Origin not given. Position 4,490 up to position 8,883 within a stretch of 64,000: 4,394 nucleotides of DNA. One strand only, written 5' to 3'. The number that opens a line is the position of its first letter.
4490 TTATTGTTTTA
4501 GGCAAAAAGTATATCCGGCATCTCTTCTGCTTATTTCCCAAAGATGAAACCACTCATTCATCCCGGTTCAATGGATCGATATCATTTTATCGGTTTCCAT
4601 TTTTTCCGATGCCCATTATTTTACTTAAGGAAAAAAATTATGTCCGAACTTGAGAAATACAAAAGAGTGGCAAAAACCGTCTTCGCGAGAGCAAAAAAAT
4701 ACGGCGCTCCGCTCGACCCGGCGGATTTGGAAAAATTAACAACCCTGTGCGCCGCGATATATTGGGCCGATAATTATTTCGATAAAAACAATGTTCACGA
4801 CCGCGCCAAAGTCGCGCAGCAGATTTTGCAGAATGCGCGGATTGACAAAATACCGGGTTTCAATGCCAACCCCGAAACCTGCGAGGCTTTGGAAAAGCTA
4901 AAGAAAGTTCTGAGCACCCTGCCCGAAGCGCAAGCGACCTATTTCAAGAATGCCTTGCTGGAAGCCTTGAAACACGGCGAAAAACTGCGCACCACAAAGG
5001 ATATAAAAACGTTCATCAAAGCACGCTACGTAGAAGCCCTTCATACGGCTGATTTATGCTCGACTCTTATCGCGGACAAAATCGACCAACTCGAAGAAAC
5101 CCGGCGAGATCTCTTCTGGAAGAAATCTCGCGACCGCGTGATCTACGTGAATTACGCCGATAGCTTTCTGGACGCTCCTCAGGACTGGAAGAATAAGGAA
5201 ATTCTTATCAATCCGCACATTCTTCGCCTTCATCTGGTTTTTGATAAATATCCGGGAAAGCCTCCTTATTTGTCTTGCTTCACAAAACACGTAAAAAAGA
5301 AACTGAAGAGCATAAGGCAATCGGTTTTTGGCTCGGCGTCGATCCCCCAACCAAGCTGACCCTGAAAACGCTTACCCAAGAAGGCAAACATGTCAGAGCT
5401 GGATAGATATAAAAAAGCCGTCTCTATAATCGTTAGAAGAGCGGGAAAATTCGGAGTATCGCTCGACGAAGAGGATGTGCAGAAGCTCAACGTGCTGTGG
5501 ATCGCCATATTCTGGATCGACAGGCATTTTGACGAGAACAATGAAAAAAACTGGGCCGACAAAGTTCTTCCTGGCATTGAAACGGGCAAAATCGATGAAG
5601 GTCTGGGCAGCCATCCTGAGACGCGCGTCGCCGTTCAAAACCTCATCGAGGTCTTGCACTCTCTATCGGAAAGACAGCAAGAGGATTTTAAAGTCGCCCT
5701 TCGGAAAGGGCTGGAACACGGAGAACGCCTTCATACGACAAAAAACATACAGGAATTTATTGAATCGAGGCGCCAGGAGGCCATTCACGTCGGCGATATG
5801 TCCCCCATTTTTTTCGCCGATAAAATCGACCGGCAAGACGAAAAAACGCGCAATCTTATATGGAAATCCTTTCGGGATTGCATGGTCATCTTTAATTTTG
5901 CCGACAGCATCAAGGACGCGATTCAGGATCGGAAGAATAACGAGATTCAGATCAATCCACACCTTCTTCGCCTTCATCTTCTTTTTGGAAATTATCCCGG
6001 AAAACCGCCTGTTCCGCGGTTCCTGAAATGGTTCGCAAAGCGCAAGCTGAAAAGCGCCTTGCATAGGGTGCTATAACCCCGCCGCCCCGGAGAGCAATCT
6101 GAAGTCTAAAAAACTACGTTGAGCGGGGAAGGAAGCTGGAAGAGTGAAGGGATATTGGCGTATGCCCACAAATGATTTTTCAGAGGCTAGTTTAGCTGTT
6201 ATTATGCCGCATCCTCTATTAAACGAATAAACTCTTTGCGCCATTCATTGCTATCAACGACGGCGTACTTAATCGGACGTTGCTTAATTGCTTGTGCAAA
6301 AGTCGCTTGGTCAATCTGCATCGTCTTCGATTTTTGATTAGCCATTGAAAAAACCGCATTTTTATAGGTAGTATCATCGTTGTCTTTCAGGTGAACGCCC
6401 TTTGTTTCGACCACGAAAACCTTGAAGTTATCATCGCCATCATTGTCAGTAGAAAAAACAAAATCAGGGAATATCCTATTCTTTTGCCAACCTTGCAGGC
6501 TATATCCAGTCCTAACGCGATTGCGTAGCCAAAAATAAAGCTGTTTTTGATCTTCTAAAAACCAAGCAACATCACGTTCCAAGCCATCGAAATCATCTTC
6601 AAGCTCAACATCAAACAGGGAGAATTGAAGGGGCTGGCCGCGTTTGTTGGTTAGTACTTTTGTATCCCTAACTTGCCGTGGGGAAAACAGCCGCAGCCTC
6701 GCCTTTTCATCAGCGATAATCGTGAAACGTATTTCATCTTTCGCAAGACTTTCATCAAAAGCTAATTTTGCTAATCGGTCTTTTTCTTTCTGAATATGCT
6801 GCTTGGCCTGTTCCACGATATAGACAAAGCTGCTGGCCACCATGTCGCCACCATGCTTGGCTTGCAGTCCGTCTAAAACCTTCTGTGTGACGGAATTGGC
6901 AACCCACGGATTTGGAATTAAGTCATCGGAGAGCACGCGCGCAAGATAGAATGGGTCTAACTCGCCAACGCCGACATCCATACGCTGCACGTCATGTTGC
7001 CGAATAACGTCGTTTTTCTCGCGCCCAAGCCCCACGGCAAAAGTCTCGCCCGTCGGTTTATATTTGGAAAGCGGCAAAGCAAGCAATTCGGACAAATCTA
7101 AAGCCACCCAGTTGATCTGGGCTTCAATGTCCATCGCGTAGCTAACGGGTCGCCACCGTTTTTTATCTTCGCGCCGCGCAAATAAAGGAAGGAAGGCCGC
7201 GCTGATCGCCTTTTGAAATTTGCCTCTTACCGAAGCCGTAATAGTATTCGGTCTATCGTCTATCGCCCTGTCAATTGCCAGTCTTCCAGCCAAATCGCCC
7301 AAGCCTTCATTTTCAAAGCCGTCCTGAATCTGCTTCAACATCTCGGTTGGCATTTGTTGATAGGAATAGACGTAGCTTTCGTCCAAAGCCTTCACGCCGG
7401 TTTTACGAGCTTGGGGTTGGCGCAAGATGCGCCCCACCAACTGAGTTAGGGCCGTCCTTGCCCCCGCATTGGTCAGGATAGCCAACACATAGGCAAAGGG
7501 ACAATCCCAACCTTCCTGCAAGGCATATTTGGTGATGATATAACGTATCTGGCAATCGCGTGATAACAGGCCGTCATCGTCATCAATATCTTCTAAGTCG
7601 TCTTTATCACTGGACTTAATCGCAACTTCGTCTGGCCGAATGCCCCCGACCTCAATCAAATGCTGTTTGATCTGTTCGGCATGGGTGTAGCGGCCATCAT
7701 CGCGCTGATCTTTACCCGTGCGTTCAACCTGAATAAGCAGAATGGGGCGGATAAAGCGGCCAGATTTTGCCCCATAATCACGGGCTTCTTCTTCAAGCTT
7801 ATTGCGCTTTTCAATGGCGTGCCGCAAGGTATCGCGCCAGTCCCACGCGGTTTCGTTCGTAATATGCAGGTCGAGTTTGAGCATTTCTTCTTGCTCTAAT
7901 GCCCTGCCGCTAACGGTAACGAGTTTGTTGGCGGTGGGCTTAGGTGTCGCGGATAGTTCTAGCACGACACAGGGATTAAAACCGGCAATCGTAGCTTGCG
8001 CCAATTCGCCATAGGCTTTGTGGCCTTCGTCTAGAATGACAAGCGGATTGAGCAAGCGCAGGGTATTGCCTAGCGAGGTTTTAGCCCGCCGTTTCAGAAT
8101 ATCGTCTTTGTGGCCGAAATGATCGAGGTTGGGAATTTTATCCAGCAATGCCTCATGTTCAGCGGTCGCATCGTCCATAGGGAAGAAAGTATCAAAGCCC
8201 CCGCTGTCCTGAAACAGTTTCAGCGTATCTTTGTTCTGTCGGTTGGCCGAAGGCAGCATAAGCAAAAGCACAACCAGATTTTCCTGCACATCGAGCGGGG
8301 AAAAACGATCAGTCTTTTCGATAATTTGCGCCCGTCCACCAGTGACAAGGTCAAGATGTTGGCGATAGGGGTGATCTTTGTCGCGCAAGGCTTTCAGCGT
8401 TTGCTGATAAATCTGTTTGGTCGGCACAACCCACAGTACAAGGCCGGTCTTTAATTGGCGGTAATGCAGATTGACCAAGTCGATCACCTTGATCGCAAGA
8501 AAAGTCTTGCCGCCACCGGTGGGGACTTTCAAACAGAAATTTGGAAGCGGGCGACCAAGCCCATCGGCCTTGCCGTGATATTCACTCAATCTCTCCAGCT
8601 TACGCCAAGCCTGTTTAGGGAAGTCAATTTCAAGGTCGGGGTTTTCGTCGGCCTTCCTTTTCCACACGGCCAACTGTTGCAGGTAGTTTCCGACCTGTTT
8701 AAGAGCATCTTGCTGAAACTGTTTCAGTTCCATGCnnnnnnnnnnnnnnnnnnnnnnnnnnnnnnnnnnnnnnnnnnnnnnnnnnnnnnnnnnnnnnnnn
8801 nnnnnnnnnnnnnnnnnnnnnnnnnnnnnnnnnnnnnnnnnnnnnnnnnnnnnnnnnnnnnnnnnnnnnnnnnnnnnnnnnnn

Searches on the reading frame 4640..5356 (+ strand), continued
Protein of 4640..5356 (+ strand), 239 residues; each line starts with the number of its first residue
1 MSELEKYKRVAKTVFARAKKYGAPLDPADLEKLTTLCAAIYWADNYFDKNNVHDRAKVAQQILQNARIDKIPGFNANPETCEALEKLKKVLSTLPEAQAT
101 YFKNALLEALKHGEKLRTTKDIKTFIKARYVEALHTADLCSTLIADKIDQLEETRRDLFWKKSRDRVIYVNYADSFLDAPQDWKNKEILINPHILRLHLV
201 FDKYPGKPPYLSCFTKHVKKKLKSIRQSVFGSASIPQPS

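Call 44: fold_search(model_id=the predicted structure, library=viral)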
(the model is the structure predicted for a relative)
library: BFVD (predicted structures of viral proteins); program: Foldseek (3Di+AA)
matches with E <= 10: 179; with E <= 0.001: 0
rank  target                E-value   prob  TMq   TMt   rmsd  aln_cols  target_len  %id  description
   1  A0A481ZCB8            2.0e-01  0.99  0.52  0.42   8.9       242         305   11  Uncharacterized protein [Pithovirus LCPAC403]
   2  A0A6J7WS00            2.2e-01  0.47  0.25  0.10  19.4       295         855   11  Uncharacterized protein [uncultured Caudovirales phage]
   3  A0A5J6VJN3            5.2e-01  0.20  0.15  0.10  21.8       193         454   13  W2 domain-containing protein [Megaviridae environmental sample]
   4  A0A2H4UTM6            8.4e-01  0.11  0.16  0.18  18.1       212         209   10  Uncharacterized protein [Bodo saltans virus]
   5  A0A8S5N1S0            8.8e-01  0.80  0.27  0.45   8.4       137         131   18  Avd-like protein [Siphoviridae sp. ctYWp4]
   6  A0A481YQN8            1.1e+00  0.13  0.20  0.11  19.6       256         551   14  HD domain protein [Pithovirus LCDPAC01]
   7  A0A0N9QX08            1.3e+00  0.69  0.39  0.46   6.6       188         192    7  Uncharacterized protein [Chrysochromulina ericina virus CeV-01B]
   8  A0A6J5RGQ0            1.6e+00  0.20  0.20  0.24  13.3       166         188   13  Uncharacterized protein [uncultured Caudovirales phage]
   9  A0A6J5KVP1            1.6e+00  0.09  0.16  0.07  22.2       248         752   10  Uncharacterized protein [uncultured Caudovirales phage]
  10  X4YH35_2              1.7e+00  0.11  0.21  0.09  15.6       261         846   13  Tape measure protein [Lactococcus phage P162]
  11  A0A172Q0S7            1.7e+00  0.08  0.14  0.15  29.8       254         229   11  PspA/IM30 family protein [Acinetobacter phage vB_AbaM_ME3]
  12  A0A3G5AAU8            1.8e+00  0.08  0.17  0.17  26.4       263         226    9  Uncharacterized protein [Hyperionvirus sp.]
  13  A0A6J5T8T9            1.8e+00  0.03  0.10  0.04  27.2       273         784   14  Uncharacterized protein [uncultured Caudovirales phage]
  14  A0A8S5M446            2.0e+00  0.28  0.23  0.34  13.2       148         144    9  Uncharacterized protein [Siphoviridae sp. ctz7e2]
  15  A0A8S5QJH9            2.1e+00  0.21  0.30  0.29  13.1       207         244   11  Putative vitamin uptake transporter [Siphoviridae sp. ctiOl67]
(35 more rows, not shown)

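Call 45: find_homologous_proteins(query=A2, max_evalue=0.001)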
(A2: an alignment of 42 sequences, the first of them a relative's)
Query A2 (42 sequences) (239 aa, profile of the alignment): 4 proteins with E <= 0.001 among 5562 candidates.
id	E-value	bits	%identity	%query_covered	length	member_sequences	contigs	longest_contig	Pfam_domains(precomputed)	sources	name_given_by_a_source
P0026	6.1e-62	227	22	89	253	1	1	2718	-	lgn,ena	-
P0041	3.2e-61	225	21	80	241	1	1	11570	-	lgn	-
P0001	4.6e-60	221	100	100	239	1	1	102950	-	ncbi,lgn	-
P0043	3.5e-57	211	24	75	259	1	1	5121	-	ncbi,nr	ncbi:MAG: hypothetical protein NTV03_00325 [Candidatus Nomurabacteria bacterium]|nr:hypothetical pro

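Call 47: find_related_loci(query=A3, collection=metagenome_contigs, flank=10000)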
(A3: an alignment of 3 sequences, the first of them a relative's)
Query A3 (239 aa) in metagenome_contigs; peptide patterns used: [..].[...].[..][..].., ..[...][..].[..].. (x = any residue, [..] = any of these).
295 stretches matched a pattern, but none encodes a relative of the query by tblastn (E <= 1e-3).

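Call 48: find_related_loci(query=A3, collection=viral_contigs, flank=10000)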
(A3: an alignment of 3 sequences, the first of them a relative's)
Query A3 (239 aa) in viral_contigs; peptide patterns used: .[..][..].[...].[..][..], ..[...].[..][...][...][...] (x = any residue, [..] = any of these).
360 stretches matched a pattern, but none encodes a relative of the query by tblastn (E <= 1e-3).

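Call 57: find_encoding_contigs(protein=P0007, flank=8000, max_places=3)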
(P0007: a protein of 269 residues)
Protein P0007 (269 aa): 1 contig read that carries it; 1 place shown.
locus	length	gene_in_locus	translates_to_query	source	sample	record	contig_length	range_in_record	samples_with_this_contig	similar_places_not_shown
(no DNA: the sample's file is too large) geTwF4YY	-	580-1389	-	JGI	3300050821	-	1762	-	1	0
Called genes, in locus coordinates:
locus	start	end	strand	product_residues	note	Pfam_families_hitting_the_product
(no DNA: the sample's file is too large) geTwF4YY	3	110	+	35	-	?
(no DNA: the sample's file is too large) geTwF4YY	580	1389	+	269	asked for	-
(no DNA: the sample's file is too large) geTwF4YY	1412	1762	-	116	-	?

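Call 58: find_encoding_contigs(protein=P0009, flank=8000, max_places=3)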
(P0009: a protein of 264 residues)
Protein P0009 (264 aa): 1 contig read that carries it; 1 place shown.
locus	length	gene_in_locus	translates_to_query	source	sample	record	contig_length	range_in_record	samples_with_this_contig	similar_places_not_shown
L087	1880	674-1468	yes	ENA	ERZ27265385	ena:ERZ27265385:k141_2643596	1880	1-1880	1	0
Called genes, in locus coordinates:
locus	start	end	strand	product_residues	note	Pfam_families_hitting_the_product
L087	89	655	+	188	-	-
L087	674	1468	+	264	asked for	-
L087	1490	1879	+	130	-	?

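Call 59: find_encoding_contigs(protein=P0011, flank=8000, max_places=3)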
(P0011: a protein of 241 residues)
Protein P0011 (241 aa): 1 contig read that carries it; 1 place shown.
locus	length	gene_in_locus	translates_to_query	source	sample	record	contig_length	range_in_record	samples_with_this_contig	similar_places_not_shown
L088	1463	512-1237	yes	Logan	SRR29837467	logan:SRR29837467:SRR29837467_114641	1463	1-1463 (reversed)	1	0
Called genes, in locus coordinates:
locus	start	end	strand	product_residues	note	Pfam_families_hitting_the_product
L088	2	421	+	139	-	?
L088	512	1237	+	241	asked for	-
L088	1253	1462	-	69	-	?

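Call 60: find_encoding_contigs(protein=P0041, flank=10000, max_places=3)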
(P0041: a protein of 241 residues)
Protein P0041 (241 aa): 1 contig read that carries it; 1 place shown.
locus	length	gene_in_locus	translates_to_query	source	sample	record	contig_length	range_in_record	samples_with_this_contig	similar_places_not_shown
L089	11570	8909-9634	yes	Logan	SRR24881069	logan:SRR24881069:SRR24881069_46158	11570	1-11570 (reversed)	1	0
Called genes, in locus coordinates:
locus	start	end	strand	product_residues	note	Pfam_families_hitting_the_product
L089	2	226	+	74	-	?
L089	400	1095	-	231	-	-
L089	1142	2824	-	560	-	-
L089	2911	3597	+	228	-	PF00702:Hydrolase, PF13419:HAD_2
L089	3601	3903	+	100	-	-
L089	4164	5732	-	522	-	PF00239:Resolvase, PF07508:Recombinase, PF13408:Zn_ribbon_recom (weak)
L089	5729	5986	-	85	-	-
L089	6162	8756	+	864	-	PF26449:DUF8128, PF01935:DUF87, PF04851:ResIII (faint), PF10412:TrwB_AAD_bind (weak), PF12696:TraG-D_C (weak)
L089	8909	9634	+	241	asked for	-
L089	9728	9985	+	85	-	-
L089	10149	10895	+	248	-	PF13814:Replic_Relax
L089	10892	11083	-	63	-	-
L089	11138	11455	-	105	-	PF11171:DUF2958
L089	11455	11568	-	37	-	?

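Call 61: find_encoding_contigs(protein=P0043, flank=10000, max_places=3)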
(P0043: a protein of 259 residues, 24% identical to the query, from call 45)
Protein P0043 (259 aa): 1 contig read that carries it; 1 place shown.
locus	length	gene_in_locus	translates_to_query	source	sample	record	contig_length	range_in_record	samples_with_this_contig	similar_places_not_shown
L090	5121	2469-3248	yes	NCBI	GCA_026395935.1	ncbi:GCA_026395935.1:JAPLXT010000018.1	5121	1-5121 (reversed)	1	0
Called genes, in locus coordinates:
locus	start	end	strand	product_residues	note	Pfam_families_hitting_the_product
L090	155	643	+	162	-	-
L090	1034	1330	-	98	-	-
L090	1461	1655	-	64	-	-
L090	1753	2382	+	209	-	PF00156:Pribosyltran (weak)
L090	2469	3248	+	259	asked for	-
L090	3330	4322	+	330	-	PF08950:DUF1861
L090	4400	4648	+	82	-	-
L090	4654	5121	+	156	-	?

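Call 77: search_protein_families(library=phrogs, proteins=[window:4640-5356:+, P0003], max_evalue=1)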
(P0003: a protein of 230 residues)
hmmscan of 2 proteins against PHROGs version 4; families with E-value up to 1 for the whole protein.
window:4640-5356:+ (239 aa): 2 families
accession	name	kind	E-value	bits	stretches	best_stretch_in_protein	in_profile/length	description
phrog_27084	-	unknown function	0.046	15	1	38-94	25-80/118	-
phrog_17112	-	unknown function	0.57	11.6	0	4-70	24-81/84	-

P0003 (230 aa): 0 families

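Call 90: find_encoding_contigs(protein=P0002, flank=2000, max_places=3)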
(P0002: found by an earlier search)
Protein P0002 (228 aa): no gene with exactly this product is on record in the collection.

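Call 99: find_encoding_contigs(protein=P0010, flank=10000, max_places=3)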
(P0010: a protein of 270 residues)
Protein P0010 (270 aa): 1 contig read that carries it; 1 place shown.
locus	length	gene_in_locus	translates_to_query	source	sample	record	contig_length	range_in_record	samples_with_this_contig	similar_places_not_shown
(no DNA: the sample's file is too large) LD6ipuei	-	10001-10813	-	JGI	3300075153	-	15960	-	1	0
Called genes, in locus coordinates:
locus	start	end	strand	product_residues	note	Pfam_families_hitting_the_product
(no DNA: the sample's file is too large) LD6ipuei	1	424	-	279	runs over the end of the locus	PF00696:AA_kinase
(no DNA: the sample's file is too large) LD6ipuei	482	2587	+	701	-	PF00270:DEAD (weak), PF04851:ResIII, PF17757:UvrB_inter, PF27431:UvrB_3rd, PF00271:Helicase_C, PF12344:UvrB, PF02151:UVR (weak)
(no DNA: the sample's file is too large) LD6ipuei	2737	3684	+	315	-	-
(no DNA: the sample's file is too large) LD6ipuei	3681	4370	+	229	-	PF17866:AAA_lid_6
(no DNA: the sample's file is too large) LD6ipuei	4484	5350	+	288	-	PF05013:FGase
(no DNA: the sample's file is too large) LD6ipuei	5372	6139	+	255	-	PF00702:Hydrolase, PF13419:HAD_2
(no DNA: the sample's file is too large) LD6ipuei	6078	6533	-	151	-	PF04355:BamE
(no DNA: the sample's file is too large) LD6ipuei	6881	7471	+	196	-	PF02620:YceD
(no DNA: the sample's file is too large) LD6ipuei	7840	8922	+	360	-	PF02504:FA_synthesis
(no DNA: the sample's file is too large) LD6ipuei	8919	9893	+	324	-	PF00108:Thiolase_N, PF08545:ACP_syn_III, PF08541:ACP_syn_III_C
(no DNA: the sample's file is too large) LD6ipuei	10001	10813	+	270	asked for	-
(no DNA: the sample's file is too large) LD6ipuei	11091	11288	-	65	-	?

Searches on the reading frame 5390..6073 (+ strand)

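Call 7: search_protein_families(library=pfam, proteins=[window:5390-6073:+], max_evalue=10)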
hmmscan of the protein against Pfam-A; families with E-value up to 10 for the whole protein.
window:5390-6073:+ (228 aa): 2 families
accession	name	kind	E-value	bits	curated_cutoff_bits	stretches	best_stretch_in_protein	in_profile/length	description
PF12376.13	DUF3654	-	0.063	13.9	25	1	87-126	3-42/138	Protein of unknown function (DUF3654)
PF20870.2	FAM186A-B_N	-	0.067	13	27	1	81-164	85-169/243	FAM186A/B, N-terminal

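Call 8: search_protein_families(library=ncbifam, proteins=[window:5390-6073:+], max_evalue=10)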
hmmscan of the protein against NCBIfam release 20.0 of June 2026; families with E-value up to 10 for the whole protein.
window:5390-6073:+ (228 aa): 0 families

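Call 9: search_protein_families(library=padloc, proteins=[window:5390-6073:+], max_evalue=10)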
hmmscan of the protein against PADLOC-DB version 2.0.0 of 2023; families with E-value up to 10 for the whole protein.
window:5390-6073:+ (228 aa): 0 families

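Call 77: search_protein_families(library=phrogs, proteins=[window:5390-6073:+], max_evalue=1)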
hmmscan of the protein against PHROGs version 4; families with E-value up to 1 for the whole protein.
window:5390-6073:+ (228 aa): 0 families

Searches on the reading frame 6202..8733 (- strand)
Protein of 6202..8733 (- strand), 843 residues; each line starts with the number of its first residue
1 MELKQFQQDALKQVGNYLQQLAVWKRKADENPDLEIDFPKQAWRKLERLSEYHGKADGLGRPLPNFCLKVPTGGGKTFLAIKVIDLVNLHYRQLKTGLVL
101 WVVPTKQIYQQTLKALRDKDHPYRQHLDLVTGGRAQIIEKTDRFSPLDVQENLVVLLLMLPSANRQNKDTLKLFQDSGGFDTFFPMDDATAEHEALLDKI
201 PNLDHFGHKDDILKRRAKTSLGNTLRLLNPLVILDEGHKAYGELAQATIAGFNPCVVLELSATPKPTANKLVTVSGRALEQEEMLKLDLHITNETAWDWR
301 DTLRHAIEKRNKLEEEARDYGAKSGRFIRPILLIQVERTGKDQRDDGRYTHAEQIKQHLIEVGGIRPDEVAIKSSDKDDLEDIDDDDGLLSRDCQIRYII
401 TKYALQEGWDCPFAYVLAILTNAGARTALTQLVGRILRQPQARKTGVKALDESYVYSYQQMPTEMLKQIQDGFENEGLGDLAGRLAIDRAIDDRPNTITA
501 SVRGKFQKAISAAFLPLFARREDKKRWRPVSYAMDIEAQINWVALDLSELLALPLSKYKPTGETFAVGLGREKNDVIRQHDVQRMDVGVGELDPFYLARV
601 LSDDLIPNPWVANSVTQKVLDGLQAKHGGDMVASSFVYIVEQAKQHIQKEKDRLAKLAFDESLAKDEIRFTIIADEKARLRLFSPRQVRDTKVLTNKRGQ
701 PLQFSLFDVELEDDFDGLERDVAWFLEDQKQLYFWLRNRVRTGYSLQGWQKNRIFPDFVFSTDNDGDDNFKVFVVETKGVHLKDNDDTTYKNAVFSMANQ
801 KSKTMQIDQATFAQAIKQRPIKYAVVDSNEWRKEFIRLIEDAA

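Call 20: search_protein_families(library=pfam, proteins=[window:6202-8733:-], max_evalue=0.001)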
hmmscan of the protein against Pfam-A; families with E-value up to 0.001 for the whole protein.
window:6202-8733:- (843 aa): 2 families
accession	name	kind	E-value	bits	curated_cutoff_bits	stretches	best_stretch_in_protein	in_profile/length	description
PF04851.21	ResIII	-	4.4e-14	53.2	22.5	1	2-265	3-163/164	Type III restriction enzyme, res subunit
PF00270.35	DEAD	-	2.4e-05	24.6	26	1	65-136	16-85/167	DEAD/DEAH box helicase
